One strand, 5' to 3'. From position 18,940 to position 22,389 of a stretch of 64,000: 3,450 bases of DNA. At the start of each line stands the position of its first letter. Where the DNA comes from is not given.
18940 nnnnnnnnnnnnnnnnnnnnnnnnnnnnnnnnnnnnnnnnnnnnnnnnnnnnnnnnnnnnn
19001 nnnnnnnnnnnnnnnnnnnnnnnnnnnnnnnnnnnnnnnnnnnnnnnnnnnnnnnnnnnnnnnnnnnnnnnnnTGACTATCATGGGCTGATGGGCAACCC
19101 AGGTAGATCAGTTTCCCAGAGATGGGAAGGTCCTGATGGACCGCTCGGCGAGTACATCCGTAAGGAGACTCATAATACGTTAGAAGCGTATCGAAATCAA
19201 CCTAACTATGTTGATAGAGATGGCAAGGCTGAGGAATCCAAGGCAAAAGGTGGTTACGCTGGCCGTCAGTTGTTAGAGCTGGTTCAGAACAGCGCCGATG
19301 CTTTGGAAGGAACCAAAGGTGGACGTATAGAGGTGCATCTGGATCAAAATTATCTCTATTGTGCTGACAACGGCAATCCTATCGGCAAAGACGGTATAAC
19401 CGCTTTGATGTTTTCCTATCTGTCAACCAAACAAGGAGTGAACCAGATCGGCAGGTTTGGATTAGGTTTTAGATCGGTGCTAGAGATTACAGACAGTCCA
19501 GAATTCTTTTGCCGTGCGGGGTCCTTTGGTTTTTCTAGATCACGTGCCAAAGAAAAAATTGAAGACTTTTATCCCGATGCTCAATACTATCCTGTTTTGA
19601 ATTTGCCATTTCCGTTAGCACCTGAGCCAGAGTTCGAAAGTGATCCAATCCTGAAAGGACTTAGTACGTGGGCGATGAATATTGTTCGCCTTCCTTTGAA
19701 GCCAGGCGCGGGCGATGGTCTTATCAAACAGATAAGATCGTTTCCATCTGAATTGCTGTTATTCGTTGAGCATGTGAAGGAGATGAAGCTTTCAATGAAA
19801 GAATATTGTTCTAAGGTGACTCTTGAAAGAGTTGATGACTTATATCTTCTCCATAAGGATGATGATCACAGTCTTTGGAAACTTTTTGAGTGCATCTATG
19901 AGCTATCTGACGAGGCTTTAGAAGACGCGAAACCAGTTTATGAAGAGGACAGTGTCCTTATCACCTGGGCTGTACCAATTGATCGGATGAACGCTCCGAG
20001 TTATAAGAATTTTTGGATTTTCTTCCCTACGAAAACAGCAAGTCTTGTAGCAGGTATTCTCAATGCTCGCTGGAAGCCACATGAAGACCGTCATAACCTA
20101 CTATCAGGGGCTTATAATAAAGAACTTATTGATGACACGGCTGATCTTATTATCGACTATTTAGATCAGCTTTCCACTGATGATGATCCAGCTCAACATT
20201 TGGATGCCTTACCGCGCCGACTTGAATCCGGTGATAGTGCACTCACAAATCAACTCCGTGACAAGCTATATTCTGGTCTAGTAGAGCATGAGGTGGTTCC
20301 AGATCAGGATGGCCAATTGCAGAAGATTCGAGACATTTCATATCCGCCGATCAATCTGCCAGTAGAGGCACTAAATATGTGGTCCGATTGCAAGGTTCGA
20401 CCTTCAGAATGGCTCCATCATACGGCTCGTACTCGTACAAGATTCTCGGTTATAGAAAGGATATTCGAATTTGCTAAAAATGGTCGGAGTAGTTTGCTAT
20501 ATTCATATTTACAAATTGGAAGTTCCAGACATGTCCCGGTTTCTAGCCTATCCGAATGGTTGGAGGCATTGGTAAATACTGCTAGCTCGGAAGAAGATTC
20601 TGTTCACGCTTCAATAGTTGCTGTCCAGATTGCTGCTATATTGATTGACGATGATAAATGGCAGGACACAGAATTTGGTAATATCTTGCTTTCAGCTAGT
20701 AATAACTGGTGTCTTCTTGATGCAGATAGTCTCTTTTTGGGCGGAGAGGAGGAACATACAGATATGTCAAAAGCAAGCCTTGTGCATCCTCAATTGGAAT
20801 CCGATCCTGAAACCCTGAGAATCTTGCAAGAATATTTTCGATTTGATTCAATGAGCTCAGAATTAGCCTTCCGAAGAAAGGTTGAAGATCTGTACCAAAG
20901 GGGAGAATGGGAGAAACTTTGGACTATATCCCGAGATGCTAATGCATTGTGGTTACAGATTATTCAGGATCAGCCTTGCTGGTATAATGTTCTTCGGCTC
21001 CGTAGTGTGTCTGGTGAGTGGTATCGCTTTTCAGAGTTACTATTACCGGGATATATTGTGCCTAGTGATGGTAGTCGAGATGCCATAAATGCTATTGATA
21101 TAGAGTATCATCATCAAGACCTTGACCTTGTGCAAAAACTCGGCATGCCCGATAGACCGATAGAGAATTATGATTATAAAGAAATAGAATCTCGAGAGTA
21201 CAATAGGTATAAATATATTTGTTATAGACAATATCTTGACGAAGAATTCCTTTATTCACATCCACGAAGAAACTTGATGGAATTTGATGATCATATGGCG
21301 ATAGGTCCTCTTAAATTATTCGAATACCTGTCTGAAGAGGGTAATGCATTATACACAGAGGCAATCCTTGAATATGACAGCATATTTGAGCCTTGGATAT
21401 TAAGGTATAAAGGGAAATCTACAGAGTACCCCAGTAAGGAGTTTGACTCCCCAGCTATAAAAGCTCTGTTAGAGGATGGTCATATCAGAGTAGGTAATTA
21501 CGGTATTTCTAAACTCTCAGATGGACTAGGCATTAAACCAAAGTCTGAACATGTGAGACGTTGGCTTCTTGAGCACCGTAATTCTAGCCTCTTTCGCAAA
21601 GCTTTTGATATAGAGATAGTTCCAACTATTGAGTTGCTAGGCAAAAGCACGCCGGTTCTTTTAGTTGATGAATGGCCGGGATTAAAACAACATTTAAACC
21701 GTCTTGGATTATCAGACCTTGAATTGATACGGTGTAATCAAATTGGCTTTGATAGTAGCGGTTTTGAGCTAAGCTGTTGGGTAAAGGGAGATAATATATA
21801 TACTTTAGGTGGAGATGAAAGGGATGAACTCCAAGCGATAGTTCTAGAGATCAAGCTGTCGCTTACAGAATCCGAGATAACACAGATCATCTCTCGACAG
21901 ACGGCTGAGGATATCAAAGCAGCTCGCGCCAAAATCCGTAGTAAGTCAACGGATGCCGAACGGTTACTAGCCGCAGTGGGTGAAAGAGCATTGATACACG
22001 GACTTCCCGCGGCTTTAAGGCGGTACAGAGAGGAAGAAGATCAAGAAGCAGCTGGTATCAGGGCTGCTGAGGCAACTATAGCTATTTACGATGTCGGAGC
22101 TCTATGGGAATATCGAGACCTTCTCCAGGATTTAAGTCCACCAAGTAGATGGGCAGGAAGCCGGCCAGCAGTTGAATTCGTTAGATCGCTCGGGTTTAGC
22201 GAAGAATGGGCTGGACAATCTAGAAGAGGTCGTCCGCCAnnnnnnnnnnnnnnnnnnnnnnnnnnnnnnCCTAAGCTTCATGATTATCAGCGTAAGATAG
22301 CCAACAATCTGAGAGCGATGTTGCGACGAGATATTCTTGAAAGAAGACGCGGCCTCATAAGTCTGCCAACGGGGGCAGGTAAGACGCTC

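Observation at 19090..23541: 1483-aa GHKL(MORC-like)-SF2 helicase fusion protein alone in a 4.5-kb low-GC island: candidate single-protein restriction/defence factor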

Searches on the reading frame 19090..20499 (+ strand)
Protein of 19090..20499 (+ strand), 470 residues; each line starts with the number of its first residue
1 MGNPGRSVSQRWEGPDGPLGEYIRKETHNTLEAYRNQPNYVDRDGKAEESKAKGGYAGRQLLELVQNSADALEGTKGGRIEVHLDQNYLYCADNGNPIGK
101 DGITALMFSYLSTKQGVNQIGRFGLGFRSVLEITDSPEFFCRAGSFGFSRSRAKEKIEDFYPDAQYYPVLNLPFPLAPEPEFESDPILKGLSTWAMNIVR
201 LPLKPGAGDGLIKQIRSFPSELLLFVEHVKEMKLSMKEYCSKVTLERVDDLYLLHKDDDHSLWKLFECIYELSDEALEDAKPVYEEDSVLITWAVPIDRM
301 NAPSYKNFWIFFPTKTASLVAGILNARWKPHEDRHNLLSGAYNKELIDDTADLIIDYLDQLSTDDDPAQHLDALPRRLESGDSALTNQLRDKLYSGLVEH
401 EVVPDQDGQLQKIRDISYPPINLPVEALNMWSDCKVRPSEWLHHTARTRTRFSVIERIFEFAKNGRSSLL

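Call 62: predict_structure(alignment_id=A3)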
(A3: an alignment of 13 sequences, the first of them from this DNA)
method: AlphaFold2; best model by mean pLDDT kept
length: 470 residues; sequences in the alignment: 13
mean_pLDDT: 73.2   pTM: 0.76
mean pLDDT of the five models: 73.2, 68.5, 66.0, 65.5, 51.3
residues with pLDDT >= 90: 117; 70-90: 178; 50-70: 101; < 50: 74
segments of 3 or more residues with pLDDT < 50: 1-9, 109-125, 281-284, 305-337, 448-450, 466-470
pLDDT, mean of each block of 10 residues (from residue 1): 41 88 92 89 82 61 81 85 95 89 68 33 55 90 91 92 87 92 95 94 90 86 83 94 92 90 84 76 58 72 48 34 41 47 77 80 62 60 70 73 68 59 63 69 56 58 49
secondary structure, 60 per line:
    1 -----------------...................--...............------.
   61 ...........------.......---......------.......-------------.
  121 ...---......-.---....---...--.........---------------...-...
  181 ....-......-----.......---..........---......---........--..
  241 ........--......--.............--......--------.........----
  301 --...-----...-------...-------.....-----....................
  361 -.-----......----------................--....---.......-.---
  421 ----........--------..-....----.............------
elements in order: H18-36 H39-53 H60-71 E78-84 E88-93 H100-106 H120-123 H127-132 E138-141 E145-147 H150-158 E174-176 H178-184 H186-191 E197-203 H207-216 H220-225 E229-236 E239-248 E251-256 E259-271 H274-279 E288-296 E311-313 H331-335 H341-360 H368-373 H384-399 E402-405 E409-412 H425-432 H444-447 H452-464

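Call 64: fold_search(model_id=the predicted structure, library=pdb)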
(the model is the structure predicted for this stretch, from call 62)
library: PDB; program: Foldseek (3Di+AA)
matches with E <= 10: 747; with E <= 0.001: 257
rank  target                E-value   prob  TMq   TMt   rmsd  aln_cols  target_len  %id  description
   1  5uls_A                6.0e-06  1.00  0.31  0.25  14.7       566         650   12  Structure of GRP94 in the active conformation (released 2017-09-27)
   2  3pej_B                6.3e-06  1.00  0.23  0.37  17.9       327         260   15  Crystal Structure of the N-terminal domain of an HSP90 from Plasmodium Falciparum, PFL1070c in the presence of Macbeci (released 2010-11-17)
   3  8ffv_A                7.1e-06  1.00  0.31  0.25  11.4       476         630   11  Cryo-EM structure of the GR-Hsp90-FKBP52 complex (released 2023-11-01)
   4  3peh_A                8.3e-06  1.00  0.24  0.38  17.9       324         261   14  Crystal Structure of the N-terminal domain of an HSP90 from Plasmodium Falciparum, PFL1070c in the presence of a thien (released 2010-11-17)
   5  2o1w_B                8.8e-06  1.00  0.27  0.27  17.6       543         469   12  Structure of N-terminal plus middle domains (N+M) of GRP94 (released 2007-10-23)
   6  8eoa_A                1.0e-05  1.00  0.35  0.28  10.5       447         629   11  Cryo-EM structure of human HSP90B-AIPL1 complex (released 2023-01-25)
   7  2exl_A                1.2e-05  1.00  0.26  0.53   6.1       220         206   19  GRP94 N-terminal Domain bound to geldanamycin (released 2006-10-24)
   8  2h8m_A                1.4e-05  1.00  0.26  0.50   6.2       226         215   18  N-Domain Of Grp94 In Complex With the 2-Iodo-NECA (released 2007-04-24)
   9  8gae_B                1.5e-05  1.00  0.34  0.27  11.3       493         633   12  Hsp90 provides platform for CRaf dephosphorylation by PP5 (released 2023-04-26)
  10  6baw_D                1.6e-05  1.00  0.24  0.47  12.0       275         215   16  Structure of GRP94 with a selective resorcinylic inhibitor. (released 2018-04-18)
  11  8u1n_A                1.6e-05  1.00  0.33  0.31  14.6       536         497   11  Cryo-EM structure of the cross-linked HSP90 dimer (NTD-MD) in the semi-open state (released 2024-03-13)
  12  8ffv_B                1.7e-05  1.00  0.33  0.26  14.6       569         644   11  Cryo-EM structure of the GR-Hsp90-FKBP52 complex (released 2023-11-01)
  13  6c91_B                1.9e-05  1.00  0.25  0.48  11.7       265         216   15  Structure of GRP94 with a resorcinylic inhibitor. (released 2018-04-18)
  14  3peh_B                2.0e-05  1.00  0.24  0.38  17.8       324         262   14  Crystal Structure of the N-terminal domain of an HSP90 from Plasmodium Falciparum, PFL1070c in the presence of a thien (released 2010-11-17)
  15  2o1u_A                2.1e-05  0.97  0.23  0.19  20.1       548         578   12  Structure of full length GRP94 with AMP-PNP bound (released 2007-10-23)
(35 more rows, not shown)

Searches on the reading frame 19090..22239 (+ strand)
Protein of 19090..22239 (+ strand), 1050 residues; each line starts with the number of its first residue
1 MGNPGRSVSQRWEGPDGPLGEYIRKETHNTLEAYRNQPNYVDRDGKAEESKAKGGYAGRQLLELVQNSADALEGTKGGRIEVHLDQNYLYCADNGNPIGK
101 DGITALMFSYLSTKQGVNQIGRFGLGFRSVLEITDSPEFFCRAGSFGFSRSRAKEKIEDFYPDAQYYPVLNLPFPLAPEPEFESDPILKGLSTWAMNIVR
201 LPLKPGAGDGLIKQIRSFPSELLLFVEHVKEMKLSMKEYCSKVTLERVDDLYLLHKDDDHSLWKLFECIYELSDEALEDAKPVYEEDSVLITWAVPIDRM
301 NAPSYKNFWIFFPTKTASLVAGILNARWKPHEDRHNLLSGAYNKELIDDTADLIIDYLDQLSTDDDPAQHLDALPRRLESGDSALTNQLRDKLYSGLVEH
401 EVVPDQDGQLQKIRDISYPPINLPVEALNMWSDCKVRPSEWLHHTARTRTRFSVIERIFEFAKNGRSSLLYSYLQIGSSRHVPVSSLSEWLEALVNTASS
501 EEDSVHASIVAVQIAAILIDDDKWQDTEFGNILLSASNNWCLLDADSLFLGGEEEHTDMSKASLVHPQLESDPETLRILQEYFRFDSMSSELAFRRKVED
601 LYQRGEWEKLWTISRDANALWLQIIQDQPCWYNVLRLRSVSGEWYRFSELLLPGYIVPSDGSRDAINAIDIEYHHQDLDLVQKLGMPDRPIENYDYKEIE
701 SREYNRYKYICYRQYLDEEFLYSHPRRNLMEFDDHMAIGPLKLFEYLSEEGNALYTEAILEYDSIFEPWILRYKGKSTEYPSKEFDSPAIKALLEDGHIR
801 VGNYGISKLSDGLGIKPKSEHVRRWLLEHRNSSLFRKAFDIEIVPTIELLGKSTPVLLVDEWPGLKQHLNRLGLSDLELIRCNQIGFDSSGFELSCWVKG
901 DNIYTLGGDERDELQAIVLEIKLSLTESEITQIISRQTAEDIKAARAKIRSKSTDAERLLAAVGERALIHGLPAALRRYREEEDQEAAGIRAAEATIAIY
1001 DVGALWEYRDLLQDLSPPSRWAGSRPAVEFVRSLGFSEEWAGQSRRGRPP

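Call 77: search_dna_similar(query=window:19090-22239:+, collection=phages, mode=protein, max_rows=10)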
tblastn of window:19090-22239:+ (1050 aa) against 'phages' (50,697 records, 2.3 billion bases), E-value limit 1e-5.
No match.
